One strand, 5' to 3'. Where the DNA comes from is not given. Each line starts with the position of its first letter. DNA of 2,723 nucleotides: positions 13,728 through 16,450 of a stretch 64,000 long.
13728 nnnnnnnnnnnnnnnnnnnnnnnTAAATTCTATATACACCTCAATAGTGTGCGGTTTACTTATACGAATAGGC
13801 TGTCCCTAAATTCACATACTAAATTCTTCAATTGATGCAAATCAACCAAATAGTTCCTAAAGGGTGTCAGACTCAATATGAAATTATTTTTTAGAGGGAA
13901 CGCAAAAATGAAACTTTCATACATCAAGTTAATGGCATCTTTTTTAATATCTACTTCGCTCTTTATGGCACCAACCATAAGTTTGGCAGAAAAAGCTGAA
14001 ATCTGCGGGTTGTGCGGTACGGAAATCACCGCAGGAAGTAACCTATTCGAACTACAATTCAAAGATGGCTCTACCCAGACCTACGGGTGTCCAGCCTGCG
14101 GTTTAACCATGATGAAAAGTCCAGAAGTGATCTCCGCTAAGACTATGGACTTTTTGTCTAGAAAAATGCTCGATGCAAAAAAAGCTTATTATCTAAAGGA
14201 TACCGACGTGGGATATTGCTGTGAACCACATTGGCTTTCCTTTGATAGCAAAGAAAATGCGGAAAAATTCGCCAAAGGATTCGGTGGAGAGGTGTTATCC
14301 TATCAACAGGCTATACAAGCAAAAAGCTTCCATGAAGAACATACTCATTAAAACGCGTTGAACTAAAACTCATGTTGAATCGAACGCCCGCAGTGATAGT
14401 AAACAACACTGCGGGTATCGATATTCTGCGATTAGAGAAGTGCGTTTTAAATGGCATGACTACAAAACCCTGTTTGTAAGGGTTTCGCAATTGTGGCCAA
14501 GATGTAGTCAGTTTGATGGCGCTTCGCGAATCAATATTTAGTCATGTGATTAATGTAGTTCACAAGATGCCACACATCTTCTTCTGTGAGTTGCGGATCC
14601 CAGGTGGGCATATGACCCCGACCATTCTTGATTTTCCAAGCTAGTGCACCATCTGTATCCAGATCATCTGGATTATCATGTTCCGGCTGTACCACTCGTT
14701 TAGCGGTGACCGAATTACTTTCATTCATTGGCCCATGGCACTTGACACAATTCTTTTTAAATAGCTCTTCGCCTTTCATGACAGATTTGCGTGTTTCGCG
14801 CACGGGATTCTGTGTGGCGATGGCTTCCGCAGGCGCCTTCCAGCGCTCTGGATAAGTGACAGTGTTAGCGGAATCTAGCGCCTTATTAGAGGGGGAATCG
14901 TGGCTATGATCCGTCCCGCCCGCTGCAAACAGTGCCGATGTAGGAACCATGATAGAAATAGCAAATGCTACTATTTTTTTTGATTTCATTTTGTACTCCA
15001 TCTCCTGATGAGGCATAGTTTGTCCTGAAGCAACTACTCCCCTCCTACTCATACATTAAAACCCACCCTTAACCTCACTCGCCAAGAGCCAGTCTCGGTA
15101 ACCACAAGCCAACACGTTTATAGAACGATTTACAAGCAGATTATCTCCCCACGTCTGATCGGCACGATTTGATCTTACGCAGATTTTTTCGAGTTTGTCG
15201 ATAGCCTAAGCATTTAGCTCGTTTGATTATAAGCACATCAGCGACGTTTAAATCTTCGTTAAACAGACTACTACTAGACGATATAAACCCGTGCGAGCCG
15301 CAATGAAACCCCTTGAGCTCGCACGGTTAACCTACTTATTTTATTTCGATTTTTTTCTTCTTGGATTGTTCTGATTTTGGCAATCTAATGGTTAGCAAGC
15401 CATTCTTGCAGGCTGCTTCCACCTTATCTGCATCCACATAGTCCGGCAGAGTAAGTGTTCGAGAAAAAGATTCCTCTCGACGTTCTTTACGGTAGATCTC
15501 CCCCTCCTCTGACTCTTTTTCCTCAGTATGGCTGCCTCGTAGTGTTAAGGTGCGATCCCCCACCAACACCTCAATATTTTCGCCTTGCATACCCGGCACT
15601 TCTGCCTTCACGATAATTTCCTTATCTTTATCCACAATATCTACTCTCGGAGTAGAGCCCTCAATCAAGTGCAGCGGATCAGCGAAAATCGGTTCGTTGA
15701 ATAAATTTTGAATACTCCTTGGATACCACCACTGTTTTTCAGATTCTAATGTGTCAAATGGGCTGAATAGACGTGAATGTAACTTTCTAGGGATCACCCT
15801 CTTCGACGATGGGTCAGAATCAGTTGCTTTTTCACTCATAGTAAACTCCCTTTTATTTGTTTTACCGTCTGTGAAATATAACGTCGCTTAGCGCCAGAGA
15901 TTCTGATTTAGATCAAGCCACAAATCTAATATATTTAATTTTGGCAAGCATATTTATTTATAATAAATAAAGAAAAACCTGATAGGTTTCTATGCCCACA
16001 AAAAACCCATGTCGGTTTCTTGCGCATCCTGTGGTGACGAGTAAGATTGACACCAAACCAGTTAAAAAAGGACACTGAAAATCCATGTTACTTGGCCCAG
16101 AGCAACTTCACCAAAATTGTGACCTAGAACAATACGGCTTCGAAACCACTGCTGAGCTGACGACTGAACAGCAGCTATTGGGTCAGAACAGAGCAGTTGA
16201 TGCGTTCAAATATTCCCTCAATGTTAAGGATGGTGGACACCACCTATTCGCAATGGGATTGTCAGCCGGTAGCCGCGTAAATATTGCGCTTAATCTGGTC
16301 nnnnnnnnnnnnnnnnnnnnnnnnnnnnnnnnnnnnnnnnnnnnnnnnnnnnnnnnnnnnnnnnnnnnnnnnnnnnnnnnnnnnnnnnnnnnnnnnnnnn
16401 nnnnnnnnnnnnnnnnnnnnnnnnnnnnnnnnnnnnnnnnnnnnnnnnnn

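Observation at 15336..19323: YcbZ/LonC-type Lon homologue with translationally coupled unknown partner, divergent from Hsp20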

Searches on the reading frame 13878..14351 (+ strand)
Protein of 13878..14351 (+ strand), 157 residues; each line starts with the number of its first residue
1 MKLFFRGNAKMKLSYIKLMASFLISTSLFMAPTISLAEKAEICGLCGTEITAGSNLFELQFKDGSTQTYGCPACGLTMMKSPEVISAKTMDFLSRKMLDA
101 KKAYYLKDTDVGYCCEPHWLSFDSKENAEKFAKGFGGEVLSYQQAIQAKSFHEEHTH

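Call 3: search_protein_families(library=pfam, proteins=[window:13878-14351:+], max_evalue=0.01)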
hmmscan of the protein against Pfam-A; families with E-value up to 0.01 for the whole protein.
window:13878-14351:+ (157 aa): 1 family
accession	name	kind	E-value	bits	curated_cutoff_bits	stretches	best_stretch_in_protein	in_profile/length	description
PF05573.18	NosL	-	1.2e-06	29.3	24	1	94-144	75-125/131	NosL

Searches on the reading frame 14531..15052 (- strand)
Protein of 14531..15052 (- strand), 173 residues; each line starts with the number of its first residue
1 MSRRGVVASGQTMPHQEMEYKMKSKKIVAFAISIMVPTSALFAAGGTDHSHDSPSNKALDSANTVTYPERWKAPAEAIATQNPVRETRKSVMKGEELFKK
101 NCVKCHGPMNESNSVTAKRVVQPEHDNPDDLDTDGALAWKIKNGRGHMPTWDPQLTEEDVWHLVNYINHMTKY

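Call 3: search_protein_families(library=pfam, proteins=[window:14531-15052:-], max_evalue=0.01)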
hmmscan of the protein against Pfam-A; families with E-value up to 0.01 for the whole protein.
window:14531-15052:- (173 aa): 2 families
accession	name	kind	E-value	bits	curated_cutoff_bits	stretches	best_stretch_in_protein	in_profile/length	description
PF13442.11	Cytochrome_CBB3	-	1.1e-15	58.1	27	1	91-167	3-68/68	Cytochrome C oxidase, cbb3-type, subunit III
PF00034.26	Cytochrom_C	-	1.1e-09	39.9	21.3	1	92-170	2-89/90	Cytochrome c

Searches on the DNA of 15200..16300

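Call 52: search_rna_families(source=window, start=15200, end=16300, threshold=evalue, max_evalue=1)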
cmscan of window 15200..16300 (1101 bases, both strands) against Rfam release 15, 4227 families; matches with E-value up to 1: 2.
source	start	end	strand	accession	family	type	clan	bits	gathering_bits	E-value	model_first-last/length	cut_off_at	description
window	15912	16022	+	RF01470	rli38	Gene; sRNA;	-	25.6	49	0.49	1-150/150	no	Listeria sRNA rli38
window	15943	15996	-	RF00161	nos_TCE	Cis-reg;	-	20.7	60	0.38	1-64/64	no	Nanos 3' UTR translation control element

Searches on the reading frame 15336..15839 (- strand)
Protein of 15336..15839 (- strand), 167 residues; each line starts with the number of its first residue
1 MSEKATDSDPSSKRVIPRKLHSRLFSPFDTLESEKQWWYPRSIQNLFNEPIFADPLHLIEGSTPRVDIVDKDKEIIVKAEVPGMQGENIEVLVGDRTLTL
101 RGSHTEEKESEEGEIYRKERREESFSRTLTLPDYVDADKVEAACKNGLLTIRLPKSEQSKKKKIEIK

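Call 3: search_protein_families(library=pfam, proteins=[window:15336-15839:-], max_evalue=0.01)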
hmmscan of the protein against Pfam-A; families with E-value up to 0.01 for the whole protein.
window:15336-15839:- (167 aa): 2 families
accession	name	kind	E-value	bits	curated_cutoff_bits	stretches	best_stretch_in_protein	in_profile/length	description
PF00011.27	HSP20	-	9.1e-25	87.2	20.8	1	67-166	1-101/102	Hsp20/alpha crystallin family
PF17886.7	ArsA_HSP20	-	4.9e-05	23.3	22.5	1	72-152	1-62/63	HSP20-like domain found in ArsA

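Call 4: search_protein_families(library=ncbifam, proteins=[window:15336-15839:-], max_evalue=0.01)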
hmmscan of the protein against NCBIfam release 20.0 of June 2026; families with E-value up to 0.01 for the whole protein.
window:15336-15839:- (167 aa): 5 families
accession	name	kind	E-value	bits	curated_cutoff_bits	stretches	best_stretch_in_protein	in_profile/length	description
NF042420.1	Hsp18_Clos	equivalog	4.6e-19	68.9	195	1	38-167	19-147/147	heat shock protein Hsp18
NF041800.1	Hsp20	equivalog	6e-19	68.2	140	1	60-166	70-161/162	archaeal heat shock protein Hsp20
NF041799.1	Hsp14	equivalog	1.1e-18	67.3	100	1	60-165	15-118/118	archaeal heat shock protein Hsp14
NF008013.0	PRK10743.1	equivalog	1.7e-06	28.2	212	1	65-167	38-137/137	small heat shock chaperone IbpA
NF008618.0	PRK11597.1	equivalog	0.0015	18.4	207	1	78-157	48-123/142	small heat shock chaperone IbpB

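Call 5: search_protein_families(library=padloc, proteins=[window:15336-15839:-], max_evalue=0.01)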
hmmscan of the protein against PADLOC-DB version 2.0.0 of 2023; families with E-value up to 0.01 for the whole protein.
window:15336-15839:- (167 aa): 0 families
